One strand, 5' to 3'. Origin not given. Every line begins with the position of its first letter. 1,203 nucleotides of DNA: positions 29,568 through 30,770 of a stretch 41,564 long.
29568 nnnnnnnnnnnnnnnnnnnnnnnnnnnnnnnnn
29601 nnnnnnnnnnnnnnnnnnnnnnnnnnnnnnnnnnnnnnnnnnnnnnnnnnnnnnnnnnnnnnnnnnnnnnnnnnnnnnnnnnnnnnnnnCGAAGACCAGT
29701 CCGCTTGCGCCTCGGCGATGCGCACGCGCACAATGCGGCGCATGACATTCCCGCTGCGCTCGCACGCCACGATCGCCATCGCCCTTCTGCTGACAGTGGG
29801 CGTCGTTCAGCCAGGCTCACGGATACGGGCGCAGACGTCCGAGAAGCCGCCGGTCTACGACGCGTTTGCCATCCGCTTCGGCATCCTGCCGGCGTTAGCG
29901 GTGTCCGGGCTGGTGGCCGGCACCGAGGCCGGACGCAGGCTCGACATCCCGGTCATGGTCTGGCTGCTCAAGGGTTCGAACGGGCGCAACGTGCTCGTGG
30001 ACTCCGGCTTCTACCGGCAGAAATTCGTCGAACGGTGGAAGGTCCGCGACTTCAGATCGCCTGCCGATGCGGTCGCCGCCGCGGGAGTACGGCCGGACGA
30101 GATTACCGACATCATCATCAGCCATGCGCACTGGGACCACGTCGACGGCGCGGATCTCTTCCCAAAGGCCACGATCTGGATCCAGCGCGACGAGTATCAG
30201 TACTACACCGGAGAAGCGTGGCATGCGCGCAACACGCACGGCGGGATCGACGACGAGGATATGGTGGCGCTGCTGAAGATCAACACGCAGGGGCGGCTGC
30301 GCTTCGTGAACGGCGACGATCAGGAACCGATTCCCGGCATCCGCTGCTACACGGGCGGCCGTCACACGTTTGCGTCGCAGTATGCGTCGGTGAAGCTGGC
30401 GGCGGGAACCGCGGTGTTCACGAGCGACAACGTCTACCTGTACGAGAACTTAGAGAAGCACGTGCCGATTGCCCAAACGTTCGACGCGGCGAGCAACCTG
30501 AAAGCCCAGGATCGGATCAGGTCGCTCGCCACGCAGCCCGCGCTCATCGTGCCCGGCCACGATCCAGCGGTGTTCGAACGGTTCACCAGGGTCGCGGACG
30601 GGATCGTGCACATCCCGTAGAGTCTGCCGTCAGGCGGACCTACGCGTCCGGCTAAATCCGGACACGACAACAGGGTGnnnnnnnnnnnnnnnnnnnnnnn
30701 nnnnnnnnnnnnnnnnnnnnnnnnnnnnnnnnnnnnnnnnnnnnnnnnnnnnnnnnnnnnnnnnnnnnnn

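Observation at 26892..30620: Secreted Ntn-hydrolase (penicillin/AHL-acylase family) adjacent to a secreted MBL-fold lactonase-like hydrolase: possible quorum-quenching pair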

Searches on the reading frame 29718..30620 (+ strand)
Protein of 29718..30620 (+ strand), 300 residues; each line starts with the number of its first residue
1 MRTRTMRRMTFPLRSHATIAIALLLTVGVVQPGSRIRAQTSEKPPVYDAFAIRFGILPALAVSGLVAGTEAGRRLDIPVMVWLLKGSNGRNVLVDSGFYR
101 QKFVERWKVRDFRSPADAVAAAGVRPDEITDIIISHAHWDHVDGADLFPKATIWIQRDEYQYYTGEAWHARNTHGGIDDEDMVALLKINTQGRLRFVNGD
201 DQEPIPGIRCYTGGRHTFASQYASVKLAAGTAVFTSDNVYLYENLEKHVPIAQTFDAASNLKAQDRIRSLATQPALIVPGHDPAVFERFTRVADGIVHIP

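Call 3: search_protein_families(library=pfam, proteins=[window:29718-30620:+], max_evalue=0.01)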
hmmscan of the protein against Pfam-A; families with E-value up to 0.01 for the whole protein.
window:29718-30620:+ (300 aa): 2 families
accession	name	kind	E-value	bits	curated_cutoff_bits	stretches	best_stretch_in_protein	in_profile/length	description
PF00753.33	Lactamase_B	-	2e-16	61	22.7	1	78-281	5-196/196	Metallo-beta-lactamase superfamily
PF12706.13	Lactamase_B_2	-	0.00015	21.8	27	1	90-163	1-61/200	Beta-lactamase superfamily domain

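Call 4: search_protein_families(library=ncbifam, proteins=[window:29718-30620:+], max_evalue=0.01)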
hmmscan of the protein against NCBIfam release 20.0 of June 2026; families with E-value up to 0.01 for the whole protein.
window:29718-30620:+ (300 aa): 11 families
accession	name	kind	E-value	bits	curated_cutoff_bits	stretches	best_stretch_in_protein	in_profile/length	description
NF045699.1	AHLLactAiiA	equivalog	8.9e-19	67.7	375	1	70-283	25-238/251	quorum-quenching N-acyl homoserine lactonase AiiA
NF045700.1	AHLLactAttM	equivalog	2e-14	53.8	390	1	114-291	79-255/257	AttM family quorum-quenching N-acyl homoserine lactonase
NF047976.1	lactonase_AhlS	equivalog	1.3e-13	50.7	475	1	122-296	97-274/276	AhlS family quorum-quenching N-acyl homoserine lactonase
NF047925.1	pyridox_lacton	equivalog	3.3e-12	46.7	325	1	70-291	26-262/268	4-pyridoxolactonase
NF047979.1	lactonase_AidB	equivalog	5.5e-12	45.5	360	1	72-272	44-240/271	AidB family quorum-quenching N-acyl homoserine lactonase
NF047919.1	lactonase_YtnP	equivalog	2.9e-05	23.4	425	1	86-181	53-161/274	YtnP family quorum-quenching lactonase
NF040468.1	blaECM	exception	0.00038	19.8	640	0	117-145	98-126/303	ECM family subclass B3 metallo-beta-lactamase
NF000469.2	CAR_gen_B3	exception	0.0022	17.1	500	1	79-146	74-130/311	CAR family subclass B3 metallo-beta-lactamase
NF033105.1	bla_subclass_B3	equivalog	0.0028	17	240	1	117-150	50-83/257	subclass B3 metallo-beta-lactamase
NF040469.1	blaEFM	exception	0.003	16.7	610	1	116-150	96-130/302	EFM family subclass B3 metallo-beta-lactamase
NF041804.1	MBL_fold_SolJ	exception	0.0033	16.6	350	0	128-161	53-89/224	solanimycin biosynthesis MBL-fold hydrolase SolJ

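Call 6: search_solved_structures(query=window:29718-30620:+, max_evalue=0.01, show_alignments=3)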
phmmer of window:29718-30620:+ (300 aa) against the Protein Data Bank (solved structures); distinct sequences matched with E-value up to 0.01: 28.
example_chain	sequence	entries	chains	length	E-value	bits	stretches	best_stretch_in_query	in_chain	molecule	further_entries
8x78_L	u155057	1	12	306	1e-24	90.4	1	86-289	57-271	Glyoxylase, beta-lactamase superfamily II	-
4j5f_A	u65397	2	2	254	2.1e-12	50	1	70-283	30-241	N-acyl homoserine lactonase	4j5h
2br6_A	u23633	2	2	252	2.1e-11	46.7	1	70-283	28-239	AIIA-LIKE PROTEIN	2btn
2a7m_A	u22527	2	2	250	4.9e-11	45.5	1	70-283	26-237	N-acyl homoserine lactone hydrolase | N-acyl homoserine lactonase AiiA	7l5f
5eh9_A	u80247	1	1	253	5.2e-11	45.4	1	70-283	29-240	N-acyl homoserine lactonase AiiA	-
3dha_A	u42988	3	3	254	5.2e-11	45.4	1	70-283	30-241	N-Acyl Homoserine Lactone Hydrolase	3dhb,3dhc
9b2j_A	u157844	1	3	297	1.1e-10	44.4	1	123-295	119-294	quorum-quenching N-acyl-homoserine lactonase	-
5eht_A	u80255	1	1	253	1.1e-10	44.3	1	116-283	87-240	N-acyl homoserine lactonase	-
6n9q_P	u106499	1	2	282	2.2e-10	43.3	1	123-295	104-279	Lactonase GcL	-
6n9i_A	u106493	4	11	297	2.5e-10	43.1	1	123-295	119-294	Putative hydrolase | GcL lactonase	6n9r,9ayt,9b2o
6cgy_A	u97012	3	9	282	4.2e-10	42.4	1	123-295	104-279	Beta-lactamase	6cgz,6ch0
9b2l_A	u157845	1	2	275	1e-09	41.1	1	123-295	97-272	quorum-quenching N-acyl-homoserine lactonase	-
9b2p_A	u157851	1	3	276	1e-09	41.1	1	123-295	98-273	quorum-quenching N-acyl-homoserine lactonase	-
9b2n_A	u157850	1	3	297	1.3e-09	40.8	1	123-295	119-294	quorum-quenching N-acyl-homoserine lactonase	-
9b2i_A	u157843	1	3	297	2.7e-09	39.8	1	123-295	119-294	quorum-quenching N-acyl-homoserine lactonase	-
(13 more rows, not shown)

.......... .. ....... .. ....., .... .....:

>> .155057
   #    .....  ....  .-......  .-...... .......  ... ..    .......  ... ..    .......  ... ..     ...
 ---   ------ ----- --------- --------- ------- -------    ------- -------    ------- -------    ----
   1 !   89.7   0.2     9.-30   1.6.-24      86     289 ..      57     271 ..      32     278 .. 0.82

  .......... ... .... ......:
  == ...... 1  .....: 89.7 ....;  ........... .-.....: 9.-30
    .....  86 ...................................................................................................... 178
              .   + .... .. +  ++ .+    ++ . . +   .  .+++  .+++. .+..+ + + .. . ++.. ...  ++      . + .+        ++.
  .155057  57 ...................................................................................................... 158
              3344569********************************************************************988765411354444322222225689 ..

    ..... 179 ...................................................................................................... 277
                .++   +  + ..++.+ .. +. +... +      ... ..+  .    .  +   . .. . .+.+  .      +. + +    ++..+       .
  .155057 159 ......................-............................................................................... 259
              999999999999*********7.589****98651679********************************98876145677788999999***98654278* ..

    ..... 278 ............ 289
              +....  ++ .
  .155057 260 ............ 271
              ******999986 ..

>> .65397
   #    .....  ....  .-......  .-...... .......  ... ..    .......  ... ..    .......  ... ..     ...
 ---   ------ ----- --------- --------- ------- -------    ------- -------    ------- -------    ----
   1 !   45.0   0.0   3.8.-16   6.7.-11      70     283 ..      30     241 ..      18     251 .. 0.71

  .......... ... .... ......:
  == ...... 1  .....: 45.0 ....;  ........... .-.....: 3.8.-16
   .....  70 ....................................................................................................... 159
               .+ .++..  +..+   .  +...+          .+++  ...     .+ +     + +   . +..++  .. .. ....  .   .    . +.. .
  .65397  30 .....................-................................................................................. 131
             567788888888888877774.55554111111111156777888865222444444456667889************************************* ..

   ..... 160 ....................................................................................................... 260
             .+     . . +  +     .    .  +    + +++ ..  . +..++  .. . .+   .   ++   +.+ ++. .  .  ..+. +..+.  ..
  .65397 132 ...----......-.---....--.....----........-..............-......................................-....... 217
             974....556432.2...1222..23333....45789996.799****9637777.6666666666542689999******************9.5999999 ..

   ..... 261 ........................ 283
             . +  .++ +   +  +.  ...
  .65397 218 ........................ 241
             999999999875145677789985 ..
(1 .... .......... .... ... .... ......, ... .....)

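Call 10: find_homologous_proteins(query=window:29718-30620:+, max_evalue=0.00001)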
Query window:29718-30620:+ (300 aa): 6589 proteins with E <= 0.00001 among 8000 candidates; the best 120 are listed.
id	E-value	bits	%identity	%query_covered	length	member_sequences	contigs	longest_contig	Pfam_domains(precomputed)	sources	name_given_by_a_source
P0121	2.9e-199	678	100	100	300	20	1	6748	PF00753.34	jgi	jgi:glyoxylase-like metal-dependent hydrolase (beta-lactamase superfamily II)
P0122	3.2e-171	586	85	99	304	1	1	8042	PF00753.34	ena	-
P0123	5.3e-165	566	84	98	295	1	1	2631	PF12706.14,PF00753.34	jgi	-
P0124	1.7e-164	564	83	98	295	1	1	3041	PF00753.34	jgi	jgi:glyoxylase-like metal-dependent hydrolase (beta-lactamase superfamily II)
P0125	1.7e-160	551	85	92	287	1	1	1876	PF00753.34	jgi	-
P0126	3.9e-147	507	81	87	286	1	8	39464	PF00753.34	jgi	jgi:glyoxylase-like metal-dependent hydrolase (beta-lactamase superfamily II)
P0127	7.8e-147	506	80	92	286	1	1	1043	PF00753.34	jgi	jgi:glyoxylase-like metal-dependent hydrolase (beta-lactamase superfamily II)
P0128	1.1e-144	499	79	93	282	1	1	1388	PF12706.14,PF00753.34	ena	-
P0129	5.4e-144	497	81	88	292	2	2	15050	PF00753.34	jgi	jgi:glyoxylase-like metal-dependent hydrolase (beta-lactamase superfamily II)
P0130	9.7e-144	496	75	94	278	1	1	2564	PF12706.14,PF00753.34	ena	-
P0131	1.7e-143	495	75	94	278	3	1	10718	PF00753.34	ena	-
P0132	1.8e-143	495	77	94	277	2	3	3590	PF00753.34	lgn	-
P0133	2.5e-143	495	75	94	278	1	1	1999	PF12706.14,PF00753.34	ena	-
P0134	3.3e-143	494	76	96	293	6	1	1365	PF00753.34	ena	-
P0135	1.1e-142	493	80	87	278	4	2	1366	PF00753.34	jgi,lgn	jgi:glyoxylase-like metal-dependent hydrolase (beta-lactamase superfamily II)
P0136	1.4e-142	492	75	95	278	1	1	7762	PF23023.2,PF00753.34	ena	-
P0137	1.9e-142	492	75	95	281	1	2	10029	PF00753.34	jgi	jgi:glyoxylase-like metal-dependent hydrolase (beta-lactamase superfamily II)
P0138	1.9e-142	492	80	87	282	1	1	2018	PF12706.14,PF00753.34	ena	-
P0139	2.5e-142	491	79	86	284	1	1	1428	PF00753.34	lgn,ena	-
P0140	2.8e-142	491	73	96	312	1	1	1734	PF00753.34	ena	-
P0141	3.3e-142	491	80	84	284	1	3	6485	PF23023.2,PF00753.34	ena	-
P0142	4.1e-142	491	75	93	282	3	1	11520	PF23023.2,PF00753.34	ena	-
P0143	4.3e-142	491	81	86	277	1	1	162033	PF00753.34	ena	-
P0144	5.2e-142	490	82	84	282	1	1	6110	PF23023.2,PF00753.34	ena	-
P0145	8.6e-142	490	74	95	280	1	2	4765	PF00753.34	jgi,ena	-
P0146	9.8e-142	489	76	98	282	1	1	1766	PF00753.34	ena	-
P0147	1.6e-141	489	73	95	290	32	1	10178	PF00753.34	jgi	-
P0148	3.2e-141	488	80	87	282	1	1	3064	PF12706.14,PF00753.34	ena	-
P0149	4.1e-141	487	79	84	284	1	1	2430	PF23023.2,PF00753.34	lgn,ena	-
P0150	4.7e-141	487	77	87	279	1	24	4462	PF23023.2,PF00753.34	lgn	-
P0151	5.6e-141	487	78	88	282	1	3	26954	PF00753.34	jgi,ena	jgi:glyoxylase-like metal-dependent hydrolase (beta-lactamase superfamily II)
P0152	6.1e-141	487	78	87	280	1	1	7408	PF23023.2,PF00753.34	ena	-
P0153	6.3e-141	487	80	87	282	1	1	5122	PF12706.14,PF00753.34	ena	-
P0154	7.3e-141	487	79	87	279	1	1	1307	PF00753.34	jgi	jgi:glyoxylase-like metal-dependent hydrolase (beta-lactamase superfamily II)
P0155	1.1e-140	486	75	93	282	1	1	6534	PF12706.14,PF23023.2,PF00753.34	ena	-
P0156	1.6e-140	485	81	86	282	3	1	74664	PF00753.34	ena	-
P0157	2.4e-140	485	79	86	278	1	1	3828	PF12706.14,PF00753.34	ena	-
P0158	2.8e-140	485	78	92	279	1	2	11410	PF00753.34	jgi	jgi:glyoxylase-like metal-dependent hydrolase (beta-lactamase superfamily II)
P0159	3.4e-140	484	75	94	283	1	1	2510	PF23023.2,PF00753.34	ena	-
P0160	3.4e-140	484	74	94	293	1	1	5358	PF12706.14,PF00753.34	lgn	-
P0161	3.5e-140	484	80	84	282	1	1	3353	PF00753.34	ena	-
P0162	4.2e-140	484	80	85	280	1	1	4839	PF12706.14,PF23023.2,PF00753.34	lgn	-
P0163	8.3e-140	483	73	94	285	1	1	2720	PF00753.34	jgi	jgi:glyoxylase-like metal-dependent hydrolase (beta-lactamase superfamily II)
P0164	8.9e-140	483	75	92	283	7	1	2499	PF00753.34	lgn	-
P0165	9.0e-140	483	79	87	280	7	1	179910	PF00753.34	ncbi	-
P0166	1.1e-139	483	76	91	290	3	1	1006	PF00753.34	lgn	-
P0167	1.1e-139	483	78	87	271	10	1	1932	PF00753.34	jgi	jgi:glyoxylase-like metal-dependent hydrolase (beta-lactamase superfamily II)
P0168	1.1e-139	483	76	89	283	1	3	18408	PF23023.2,PF00753.34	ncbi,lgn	ncbi:MAG TPA: N-acyl homoserine lactonase family protein [Vicinamibacterales bacterium]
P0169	1.1e-139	483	75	92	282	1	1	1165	PF12706.14,PF23023.2,PF00753.34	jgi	jgi:glyoxylase-like metal-dependent hydrolase (beta-lactamase superfamily II)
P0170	1.2e-139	483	73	95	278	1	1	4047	PF23023.2,PF00753.34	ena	-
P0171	1.3e-139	482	78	85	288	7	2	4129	PF00753.34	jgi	jgi:glyoxylase-like metal-dependent hydrolase (beta-lactamase superfamily II)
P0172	1.5e-139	482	74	94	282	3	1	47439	PF00753.34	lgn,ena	-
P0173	1.6e-139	482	74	93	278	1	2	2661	PF00753.34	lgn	-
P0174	1.6e-139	482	77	87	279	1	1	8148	PF00753.34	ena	-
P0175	1.6e-139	482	77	87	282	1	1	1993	PF00753.34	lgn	-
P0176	1.7e-139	482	80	85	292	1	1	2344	PF00753.34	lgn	-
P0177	1.7e-139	482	71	98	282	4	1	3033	PF23023.2,PF00753.34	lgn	-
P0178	1.9e-139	482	79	84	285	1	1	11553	PF00753.34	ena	-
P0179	1.9e-139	482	78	86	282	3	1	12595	PF23023.2,PF00753.34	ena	-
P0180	2.0e-139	482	80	86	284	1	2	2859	PF00753.34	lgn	-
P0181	2.0e-139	482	74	96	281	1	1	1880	PF12706.14,PF00753.34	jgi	jgi:glyoxylase-like metal-dependent hydrolase (beta-lactamase superfamily II)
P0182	2.6e-139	481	72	94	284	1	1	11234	PF23023.2,PF00753.34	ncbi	ncbi:MAG: N-acyl homoserine lactonase family protein [Vicinamibacterales bacterium]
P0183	2.7e-139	481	78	87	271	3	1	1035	PF00753.34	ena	-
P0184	3.2e-139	481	77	88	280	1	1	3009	PF12706.14,PF23023.2,PF00753.34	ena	-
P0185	3.6e-139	481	78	85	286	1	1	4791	PF12706.14,PF23023.2,PF00753.34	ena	-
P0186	3.8e-139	481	77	87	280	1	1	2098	PF23023.2,PF00753.34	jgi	jgi:glyoxylase-like metal-dependent hydrolase (beta-lactamase superfamily II)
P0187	4.2e-139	481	74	92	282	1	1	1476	PF12706.14,PF23023.2,PF00753.34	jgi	jgi:glyoxylase-like metal-dependent hydrolase (beta-lactamase superfamily II)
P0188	4.3e-139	481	77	87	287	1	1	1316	PF00753.34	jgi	jgi:glyoxylase-like metal-dependent hydrolase (beta-lactamase superfamily II)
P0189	4.3e-139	481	78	87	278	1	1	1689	PF00753.34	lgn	-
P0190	4.8e-139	481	78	86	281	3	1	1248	PF00753.34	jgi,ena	-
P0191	5.1e-139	480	79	86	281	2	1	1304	PF00753.34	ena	-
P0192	5.7e-139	480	79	85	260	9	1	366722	PF00753.34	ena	-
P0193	5.9e-139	480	79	87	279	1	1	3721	PF00753.34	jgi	jgi:glyoxylase-like metal-dependent hydrolase (beta-lactamase superfamily II)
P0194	6.5e-139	480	75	94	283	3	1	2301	PF00753.34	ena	-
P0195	6.7e-139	480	74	96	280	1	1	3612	PF00753.34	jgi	jgi:glyoxylase-like metal-dependent hydrolase (beta-lactamase superfamily II)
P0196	7.1e-139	480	78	84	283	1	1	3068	PF23023.2,PF00753.34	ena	-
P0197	9.7e-139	480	78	86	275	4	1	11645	PF23023.2,PF00753.34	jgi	jgi:glyoxylase-like metal-dependent hydrolase (beta-lactamase superfamily II)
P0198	1.0e-138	479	78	87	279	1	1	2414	PF23023.2,PF00753.34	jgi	jgi:glyoxylase-like metal-dependent hydrolase (beta-lactamase superfamily II)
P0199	1.2e-138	479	74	93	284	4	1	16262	PF00753.34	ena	-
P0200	1.3e-138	479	77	86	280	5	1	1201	PF23023.2,PF00753.34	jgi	jgi:glyoxylase-like metal-dependent hydrolase (beta-lactamase superfamily II)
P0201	2.0e-138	479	79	86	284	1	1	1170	PF00753.34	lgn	-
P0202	2.8e-138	478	78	87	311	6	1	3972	PF00753.34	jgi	jgi:glyoxylase-like metal-dependent hydrolase (beta-lactamase superfamily II)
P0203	3.3e-138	478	76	86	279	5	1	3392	PF23023.2,PF00753.34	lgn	-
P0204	3.3e-138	478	81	84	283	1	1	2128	PF00753.34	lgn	-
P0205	3.5e-138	478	72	94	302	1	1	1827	PF00753.34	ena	-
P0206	3.7e-138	478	73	97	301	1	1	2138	PF12706.14,PF00753.34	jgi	-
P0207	4.0e-138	478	77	86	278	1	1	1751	PF23023.2,PF00753.34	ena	-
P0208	4.0e-138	478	78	87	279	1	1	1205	PF23023.2,PF00753.34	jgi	jgi:glyoxylase-like metal-dependent hydrolase (beta-lactamase superfamily II)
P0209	4.2e-138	477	74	93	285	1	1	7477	PF00753.34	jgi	jgi:glyoxylase-like metal-dependent hydrolase (beta-lactamase superfamily II)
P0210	4.3e-138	477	74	94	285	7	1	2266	PF12706.14,PF00753.34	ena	-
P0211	4.3e-138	477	73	98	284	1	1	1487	PF00753.34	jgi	jgi:glyoxylase-like metal-dependent hydrolase (beta-lactamase superfamily II)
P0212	4.4e-138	477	79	85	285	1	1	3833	PF00753.34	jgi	jgi:glyoxylase-like metal-dependent hydrolase (beta-lactamase superfamily II)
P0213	4.7e-138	477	79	84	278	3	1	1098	PF23023.2,PF00753.34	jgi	-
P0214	5.1e-138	477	77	87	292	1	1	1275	PF23023.2,PF00753.34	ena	-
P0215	5.7e-138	477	81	83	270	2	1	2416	PF00753.34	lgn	-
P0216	6.1e-138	477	79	84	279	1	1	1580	PF00753.34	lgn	-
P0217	6.6e-138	477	78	85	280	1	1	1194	PF00753.34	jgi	jgi:glyoxylase-like metal-dependent hydrolase (beta-lactamase superfamily II)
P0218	7.1e-138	477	73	96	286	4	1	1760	PF23023.2,PF00753.34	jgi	jgi:glyoxylase-like metal-dependent hydrolase (beta-lactamase superfamily II)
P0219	8.5e-138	476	70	96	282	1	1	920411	PF23023.2,PF00753.34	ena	-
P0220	8.8e-138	476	78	85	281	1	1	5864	PF12706.14,PF00753.34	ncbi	-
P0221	9.8e-138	476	77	84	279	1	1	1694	PF23023.2,PF00753.34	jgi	jgi:glyoxylase-like metal-dependent hydrolase (beta-lactamase superfamily II)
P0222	1.0e-137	476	78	85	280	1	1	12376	PF12706.14,PF00753.34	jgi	jgi:glyoxylase-like metal-dependent hydrolase (beta-lactamase superfamily II)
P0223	1.1e-137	476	80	84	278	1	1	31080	PF23023.2,PF00753.34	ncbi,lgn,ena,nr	ncbi:MAG TPA: N-acyl homoserine lactonase family protein [Vicinamibacterales bacterium]|nr:N-acyl ho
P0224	1.1e-137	476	75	88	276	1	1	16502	PF12706.14,PF23023.2,PF00753.34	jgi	jgi:glyoxylase-like metal-dependent hydrolase (beta-lactamase superfamily II)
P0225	1.3e-137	476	77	87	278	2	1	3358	PF00753.34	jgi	jgi:glyoxylase-like metal-dependent hydrolase (beta-lactamase superfamily II)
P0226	1.3e-137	476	72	94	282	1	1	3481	PF00753.34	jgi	jgi:glyoxylase-like metal-dependent hydrolase (beta-lactamase superfamily II)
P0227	1.3e-137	476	74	93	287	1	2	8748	PF23023.2,PF00753.34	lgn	-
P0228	1.7e-137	475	75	87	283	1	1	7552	PF12706.14,PF00753.34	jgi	jgi:glyoxylase-like metal-dependent hydrolase (beta-lactamase superfamily II)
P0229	1.8e-137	475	77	87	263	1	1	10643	PF00753.34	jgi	jgi:glyoxylase-like metal-dependent hydrolase (beta-lactamase superfamily II)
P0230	1.9e-137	475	77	85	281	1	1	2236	PF00753.34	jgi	-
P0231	2.0e-137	475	78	86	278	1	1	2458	PF23023.2,PF00753.34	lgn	-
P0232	2.1e-137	475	75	92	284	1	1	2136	PF00753.34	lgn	-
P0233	2.2e-137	475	76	87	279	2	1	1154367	PF00753.34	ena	-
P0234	2.6e-137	475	79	84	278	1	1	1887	PF23023.2,PF00753.34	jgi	jgi:glyoxylase-like metal-dependent hydrolase (beta-lactamase superfamily II)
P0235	2.6e-137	475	79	84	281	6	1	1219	PF00753.34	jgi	jgi:glyoxylase-like metal-dependent hydrolase (beta-lactamase superfamily II)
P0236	3.5e-137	474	77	84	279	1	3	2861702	PF23023.2,PF00753.34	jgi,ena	jgi:glyoxylase-like metal-dependent hydrolase (beta-lactamase superfamily II)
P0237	4.5e-137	474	79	84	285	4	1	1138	PF00753.34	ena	-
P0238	4.9e-137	474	79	85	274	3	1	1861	PF00753.34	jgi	jgi:glyoxylase-like metal-dependent hydrolase (beta-lactamase superfamily II)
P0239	4.9e-137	474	78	85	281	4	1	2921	PF00753.34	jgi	-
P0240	5.0e-137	474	70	97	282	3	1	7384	PF00753.34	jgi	jgi:glyoxylase-like metal-dependent hydrolase (beta-lactamase superfamily II)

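Call 15: find_related_loci(query=window:29718-30620:+, collection=metagenome_contigs, flank=6000)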
Query window:29718-30620:+ (300 aa) in metagenome_contigs; peptide patterns used: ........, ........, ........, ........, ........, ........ (x = any residue, [..] = any of these).
600 stretches matched a pattern (row limit reached: there are more); 448 encode a relative of the query (tblastn E <= 1e-3); the best 80 are kept; 80 distinct loci.
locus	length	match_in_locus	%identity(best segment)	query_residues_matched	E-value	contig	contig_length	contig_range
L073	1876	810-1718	81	4-299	2e-179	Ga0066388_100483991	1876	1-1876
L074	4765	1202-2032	74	14-299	7e-148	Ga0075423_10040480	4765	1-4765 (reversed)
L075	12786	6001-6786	79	39-299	7e-142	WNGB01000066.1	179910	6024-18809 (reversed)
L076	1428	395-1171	78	41-299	8e-155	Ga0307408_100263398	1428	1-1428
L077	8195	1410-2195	78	39-299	2e-141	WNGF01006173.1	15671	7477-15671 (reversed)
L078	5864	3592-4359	78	44-299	3e-141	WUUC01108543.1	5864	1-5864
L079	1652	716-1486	77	44-299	4e-152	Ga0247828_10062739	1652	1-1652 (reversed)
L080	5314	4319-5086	77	44-299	1e-141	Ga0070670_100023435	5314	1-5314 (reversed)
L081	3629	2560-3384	74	19-299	1e-144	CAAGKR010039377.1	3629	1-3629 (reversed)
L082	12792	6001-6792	75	36-299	5e-140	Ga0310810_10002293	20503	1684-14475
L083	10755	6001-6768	78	44-299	1e-139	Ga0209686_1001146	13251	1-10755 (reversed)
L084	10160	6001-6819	74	19-299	2e-139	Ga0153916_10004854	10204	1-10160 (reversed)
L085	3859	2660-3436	75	41-299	1e-142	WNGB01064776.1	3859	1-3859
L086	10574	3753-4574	72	21-299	3e-139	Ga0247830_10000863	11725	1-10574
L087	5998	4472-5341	67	1-299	2e-139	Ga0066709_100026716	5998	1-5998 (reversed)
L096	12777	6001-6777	76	42-299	3e-137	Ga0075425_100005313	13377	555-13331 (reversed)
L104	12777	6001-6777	75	42-299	6e-136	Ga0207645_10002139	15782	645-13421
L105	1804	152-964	72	19-299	6e-146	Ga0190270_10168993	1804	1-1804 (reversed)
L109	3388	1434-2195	77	44-297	5e-140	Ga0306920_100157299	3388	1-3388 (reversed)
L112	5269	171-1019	70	13-299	7e-136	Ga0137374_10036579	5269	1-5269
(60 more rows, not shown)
